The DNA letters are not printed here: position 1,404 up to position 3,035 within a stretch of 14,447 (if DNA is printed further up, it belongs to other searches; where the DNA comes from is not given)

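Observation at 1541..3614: Two-gene periplasmic operon pairing an FccB-type sulfide dehydrogenase flavoprotein with a Rieske [2Fe-2S] subunit instead of a c-type cytochrome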

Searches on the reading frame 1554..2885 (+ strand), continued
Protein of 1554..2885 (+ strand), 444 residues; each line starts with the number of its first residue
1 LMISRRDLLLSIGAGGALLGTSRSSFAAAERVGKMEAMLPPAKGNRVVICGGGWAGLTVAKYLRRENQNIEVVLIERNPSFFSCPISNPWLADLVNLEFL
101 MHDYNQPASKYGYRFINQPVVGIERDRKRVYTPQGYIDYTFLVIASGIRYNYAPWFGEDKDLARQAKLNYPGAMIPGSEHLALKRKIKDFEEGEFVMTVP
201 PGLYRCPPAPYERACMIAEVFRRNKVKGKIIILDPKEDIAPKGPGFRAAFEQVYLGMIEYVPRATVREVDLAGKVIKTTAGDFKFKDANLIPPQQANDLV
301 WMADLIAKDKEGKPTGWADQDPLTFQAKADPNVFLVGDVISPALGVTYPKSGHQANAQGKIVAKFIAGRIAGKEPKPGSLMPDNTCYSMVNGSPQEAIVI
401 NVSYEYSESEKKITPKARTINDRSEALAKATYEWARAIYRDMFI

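Call 73: find_encoding_contigs(protein=P0140, flank=4000, max_places=1)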
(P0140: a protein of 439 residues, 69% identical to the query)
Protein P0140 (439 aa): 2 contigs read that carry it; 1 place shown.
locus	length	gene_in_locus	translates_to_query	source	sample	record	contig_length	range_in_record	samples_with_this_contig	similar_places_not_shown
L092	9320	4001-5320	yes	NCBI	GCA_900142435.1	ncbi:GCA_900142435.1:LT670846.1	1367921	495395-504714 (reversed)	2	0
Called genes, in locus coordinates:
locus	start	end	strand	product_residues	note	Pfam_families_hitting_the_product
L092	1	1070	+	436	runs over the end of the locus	PF00672:HAMP (weak), PF00512:HisKA, PF02518:HATPase_c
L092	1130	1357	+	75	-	-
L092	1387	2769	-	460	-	PF00753:Lactamase_B, PF23023:Anti-Pycsar_Apyc1 (weak), PF12706:Lactamase_B_2 (weak), PF16661:Lactamase_B_6, PF10996:Beta-Casp, PF07521:RMMBL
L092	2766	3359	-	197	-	PF01467:CTP_transf_like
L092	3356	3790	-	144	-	-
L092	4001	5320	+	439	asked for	PF01266:DAO (faint), PF07992:Pyr_redox_2, PF13450:NAD_binding_8 (weak), PF21706:FCSD_central, PF09242:FCSD-flav_bind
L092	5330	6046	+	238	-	PF00355:Rieske (weak)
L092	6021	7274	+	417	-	PF01946:Thi4 (faint), PF07992:Pyr_redox_2, PF21706:FCSD_central, PF09242:FCSD-flav_bind (faint)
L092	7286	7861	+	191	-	PF00929:RNase_T, PF16473:Rv2179c-like (faint)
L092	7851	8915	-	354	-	PF00226:DnaJ, PF01556:DnaJ_C, PF00684:DnaJ_CXXCXGXG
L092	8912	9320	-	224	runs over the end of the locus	PF22175:Ogg-HhH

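Call 74: find_encoding_contigs(protein=P0142, flank=5000, max_places=1)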
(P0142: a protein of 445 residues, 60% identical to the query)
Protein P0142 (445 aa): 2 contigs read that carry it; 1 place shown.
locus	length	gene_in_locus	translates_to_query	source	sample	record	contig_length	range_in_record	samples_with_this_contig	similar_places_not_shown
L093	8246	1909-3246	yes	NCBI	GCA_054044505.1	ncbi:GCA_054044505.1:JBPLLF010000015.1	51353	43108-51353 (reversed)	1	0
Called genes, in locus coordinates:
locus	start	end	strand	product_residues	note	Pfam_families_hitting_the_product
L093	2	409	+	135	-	?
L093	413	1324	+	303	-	PF01656:CbiA, PF02374:ArsA_ATPase, PF10609:ParA (faint), PF13614:AAA_31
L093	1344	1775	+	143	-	PF12118:SprA-related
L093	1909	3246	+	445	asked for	PF13450:NAD_binding_8 (faint), PF01946:Thi4 (faint), PF01266:DAO (faint), PF07992:Pyr_redox_2, PF21706:FCSD_central, PF09242:FCSD-flav_bind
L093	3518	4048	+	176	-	PF00132:Hexapep (weak), PF25084:LbH_EIF2B (weak), PF25087:GMPPB_C (faint), PF14602:Hexapep_2 (faint), PF25084:LbH_EIF2B (weak), PF00132:Hexapep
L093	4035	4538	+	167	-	PF03190:Thioredox_DsbH (weak), PF13899:Thioredoxin_7, PF13098:Thioredoxin_2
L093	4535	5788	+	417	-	PF02321:OEP (faint)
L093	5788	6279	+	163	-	PF25919:BSH_CusB (faint), PF00364:Biotin_lipoyl (faint), PF25917:BSH_RND, PF25984:BSH_YknX (faint)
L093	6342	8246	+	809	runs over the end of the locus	PF01590:GAF, PF13185:GAF_2, PF00989:PAS, PF08448:PAS_4, PF08447:PAS_3, PF13426:PAS_9, PF00990:GGDEF, PF00563:EAL, +1 more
